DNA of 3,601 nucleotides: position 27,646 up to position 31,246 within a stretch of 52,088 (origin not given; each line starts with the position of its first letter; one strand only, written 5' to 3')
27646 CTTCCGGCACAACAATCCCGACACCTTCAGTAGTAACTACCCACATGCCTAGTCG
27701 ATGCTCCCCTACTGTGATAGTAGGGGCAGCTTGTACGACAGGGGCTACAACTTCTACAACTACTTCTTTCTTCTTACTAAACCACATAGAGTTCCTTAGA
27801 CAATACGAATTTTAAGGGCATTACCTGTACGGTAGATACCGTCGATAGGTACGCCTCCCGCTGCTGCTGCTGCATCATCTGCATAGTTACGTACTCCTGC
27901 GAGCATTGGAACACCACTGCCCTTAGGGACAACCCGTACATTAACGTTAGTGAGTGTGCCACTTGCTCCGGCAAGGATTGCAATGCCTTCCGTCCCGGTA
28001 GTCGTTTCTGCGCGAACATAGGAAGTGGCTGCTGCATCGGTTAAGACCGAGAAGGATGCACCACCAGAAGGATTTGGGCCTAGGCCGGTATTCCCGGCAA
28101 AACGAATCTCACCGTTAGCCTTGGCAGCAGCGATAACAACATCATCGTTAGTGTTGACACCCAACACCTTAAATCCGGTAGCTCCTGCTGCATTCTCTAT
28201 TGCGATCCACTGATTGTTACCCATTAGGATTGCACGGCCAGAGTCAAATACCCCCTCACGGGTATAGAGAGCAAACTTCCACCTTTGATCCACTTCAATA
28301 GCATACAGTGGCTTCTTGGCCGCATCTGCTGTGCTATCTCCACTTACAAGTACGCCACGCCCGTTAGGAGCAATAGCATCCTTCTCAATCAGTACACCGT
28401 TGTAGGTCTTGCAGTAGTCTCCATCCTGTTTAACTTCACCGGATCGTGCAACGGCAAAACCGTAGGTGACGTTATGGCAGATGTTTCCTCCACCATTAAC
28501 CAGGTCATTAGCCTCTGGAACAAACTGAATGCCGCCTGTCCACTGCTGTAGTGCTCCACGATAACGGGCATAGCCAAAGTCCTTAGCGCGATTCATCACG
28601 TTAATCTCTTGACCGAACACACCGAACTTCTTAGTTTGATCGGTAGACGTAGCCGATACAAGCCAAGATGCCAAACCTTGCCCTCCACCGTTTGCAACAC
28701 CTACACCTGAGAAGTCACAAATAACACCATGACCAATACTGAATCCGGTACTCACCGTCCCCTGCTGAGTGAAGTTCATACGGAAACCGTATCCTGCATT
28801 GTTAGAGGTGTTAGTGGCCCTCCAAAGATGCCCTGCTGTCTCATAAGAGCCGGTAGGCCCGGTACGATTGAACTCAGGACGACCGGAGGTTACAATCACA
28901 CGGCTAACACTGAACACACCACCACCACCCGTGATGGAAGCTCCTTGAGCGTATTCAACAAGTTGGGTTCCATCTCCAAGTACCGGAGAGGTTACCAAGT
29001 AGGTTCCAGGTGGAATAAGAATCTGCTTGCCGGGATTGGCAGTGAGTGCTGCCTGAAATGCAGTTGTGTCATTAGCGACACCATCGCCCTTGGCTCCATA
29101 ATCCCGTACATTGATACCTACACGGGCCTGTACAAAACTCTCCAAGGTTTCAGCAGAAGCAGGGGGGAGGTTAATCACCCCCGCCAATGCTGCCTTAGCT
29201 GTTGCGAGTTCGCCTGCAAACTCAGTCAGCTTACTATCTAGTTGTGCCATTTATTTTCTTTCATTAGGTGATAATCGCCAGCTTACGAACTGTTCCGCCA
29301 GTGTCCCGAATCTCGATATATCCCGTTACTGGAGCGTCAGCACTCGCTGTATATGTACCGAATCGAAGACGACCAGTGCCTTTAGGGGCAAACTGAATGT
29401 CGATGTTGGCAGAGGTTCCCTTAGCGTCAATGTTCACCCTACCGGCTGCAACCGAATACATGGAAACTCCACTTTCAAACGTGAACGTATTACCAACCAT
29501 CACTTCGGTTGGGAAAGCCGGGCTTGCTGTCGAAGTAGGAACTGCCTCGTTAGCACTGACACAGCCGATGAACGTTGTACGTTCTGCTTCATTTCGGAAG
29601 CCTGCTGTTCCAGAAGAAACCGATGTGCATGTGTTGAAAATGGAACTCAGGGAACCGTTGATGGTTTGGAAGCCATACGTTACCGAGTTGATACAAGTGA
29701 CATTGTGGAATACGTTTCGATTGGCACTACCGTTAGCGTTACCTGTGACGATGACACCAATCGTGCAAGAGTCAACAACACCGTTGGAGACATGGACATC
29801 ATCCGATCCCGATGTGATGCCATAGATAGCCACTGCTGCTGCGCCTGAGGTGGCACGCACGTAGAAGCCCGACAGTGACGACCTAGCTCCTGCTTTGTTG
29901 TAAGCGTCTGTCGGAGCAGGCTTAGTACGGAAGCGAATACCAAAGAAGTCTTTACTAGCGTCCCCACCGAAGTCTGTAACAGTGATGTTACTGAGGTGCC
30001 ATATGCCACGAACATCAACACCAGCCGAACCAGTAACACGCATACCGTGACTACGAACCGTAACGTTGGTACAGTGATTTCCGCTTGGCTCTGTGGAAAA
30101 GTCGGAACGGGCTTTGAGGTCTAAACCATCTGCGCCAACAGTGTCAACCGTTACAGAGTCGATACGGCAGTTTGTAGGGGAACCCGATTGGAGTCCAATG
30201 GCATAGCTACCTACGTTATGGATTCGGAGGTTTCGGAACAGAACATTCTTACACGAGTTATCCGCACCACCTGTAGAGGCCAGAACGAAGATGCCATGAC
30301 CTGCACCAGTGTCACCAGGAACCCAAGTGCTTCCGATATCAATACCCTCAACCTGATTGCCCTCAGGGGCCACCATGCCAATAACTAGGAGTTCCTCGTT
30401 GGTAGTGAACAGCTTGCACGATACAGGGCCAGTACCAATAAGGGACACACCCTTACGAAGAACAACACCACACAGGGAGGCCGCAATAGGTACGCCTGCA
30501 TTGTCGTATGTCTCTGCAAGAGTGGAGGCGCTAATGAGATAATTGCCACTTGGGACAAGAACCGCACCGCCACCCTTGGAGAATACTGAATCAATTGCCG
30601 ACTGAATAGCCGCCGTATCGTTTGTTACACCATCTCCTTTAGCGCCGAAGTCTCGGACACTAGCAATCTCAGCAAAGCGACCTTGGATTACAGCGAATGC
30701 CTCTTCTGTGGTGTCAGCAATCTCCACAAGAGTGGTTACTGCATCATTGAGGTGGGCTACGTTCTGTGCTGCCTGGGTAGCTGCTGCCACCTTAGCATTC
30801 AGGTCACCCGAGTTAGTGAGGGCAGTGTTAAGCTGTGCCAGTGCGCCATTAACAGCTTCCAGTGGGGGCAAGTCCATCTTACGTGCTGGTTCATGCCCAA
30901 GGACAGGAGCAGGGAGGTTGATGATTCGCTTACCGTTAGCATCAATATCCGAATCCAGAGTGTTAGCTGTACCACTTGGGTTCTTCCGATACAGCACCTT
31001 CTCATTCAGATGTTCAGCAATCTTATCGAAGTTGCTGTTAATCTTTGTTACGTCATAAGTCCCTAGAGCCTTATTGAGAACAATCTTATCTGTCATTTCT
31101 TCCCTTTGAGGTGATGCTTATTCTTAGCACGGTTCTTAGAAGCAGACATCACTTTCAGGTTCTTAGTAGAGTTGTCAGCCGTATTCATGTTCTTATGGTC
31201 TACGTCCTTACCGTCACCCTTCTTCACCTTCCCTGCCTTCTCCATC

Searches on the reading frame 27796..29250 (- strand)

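Call 115: search_protein_families(library=phrogs, proteins=[window:27796-29250:-], max_evalue=0.00001)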
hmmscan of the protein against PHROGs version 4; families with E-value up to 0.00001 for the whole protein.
window:27796-29250:- (484 aa): 7 families
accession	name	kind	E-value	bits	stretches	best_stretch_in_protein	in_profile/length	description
phrog_17959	-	unknown function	1.7e-09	38.1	1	45-90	32-77/503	-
phrog_2234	-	tail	4e-09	36.6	1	46-89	186-232/757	tail spike protein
phrog_18522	-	tail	1.4e-08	34.5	1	45-104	173-233/612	tail protein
phrog_14558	-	tail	9.7e-08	31.7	1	44-87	103-148/740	tail spike protein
phrog_4775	-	connector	9.6e-07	28.2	1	43-98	131-185/876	pre-neck appendage protein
phrog_15175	-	head and packaging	1.3e-06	28.2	1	42-87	229-272/647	virion structural protein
phrog_17212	-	connector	3.8e-06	26.7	1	35-99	131-198/631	pre-neck appendage protein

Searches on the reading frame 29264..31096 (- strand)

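Call 115: search_protein_families(library=phrogs, proteins=[window:29264-31096:-], max_evalue=0.00001)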
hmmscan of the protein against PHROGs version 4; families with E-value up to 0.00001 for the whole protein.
window:29264-31096:- (610 aa): 16 families
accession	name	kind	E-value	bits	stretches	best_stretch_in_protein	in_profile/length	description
phrog_14558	-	tail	6e-14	52.2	1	117-263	77-203/740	tail spike protein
phrog_17587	-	tail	5.6e-13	49.2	1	5-82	3-77/641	tail fiber protein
phrog_2234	-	tail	2.2e-12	47.5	1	139-192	180-233/757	tail spike protein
phrog_18522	-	tail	2.7e-11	43.5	1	12-190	24-217/612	tail protein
phrog_7458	-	tail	5.5e-11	42.5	1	121-195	119-173/732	tail spike protein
phrog_14442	-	tail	2.5e-09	37.2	1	129-188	183-238/733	tail protein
phrog_9707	-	tail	3.1e-09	37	1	99-204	149-242/667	tail protein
phrog_20231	-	tail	5.6e-09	36.1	1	90-193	120-220/691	tail protein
phrog_17462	-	unknown function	2.7e-08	33.9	1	4-60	3-58/542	-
phrog_17212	-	connector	5.5e-07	29.4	1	141-191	138-188/631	pre-neck appendage protein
phrog_18671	-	unknown function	1e-06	29.9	1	5-63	4-59/197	-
phrog_15175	-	head and packaging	3.3e-06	26.9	1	146-188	234-271/647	virion structural protein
phrog_4775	-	connector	3.3e-06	26.4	1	97-190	83-175/876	pre-neck appendage protein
phrog_15455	-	tail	4.3e-06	26.5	1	96-489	107-423/652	tail fiber protein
phrog_28781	-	tail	4.4e-06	26.1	1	143-227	169-244/644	tail spike protein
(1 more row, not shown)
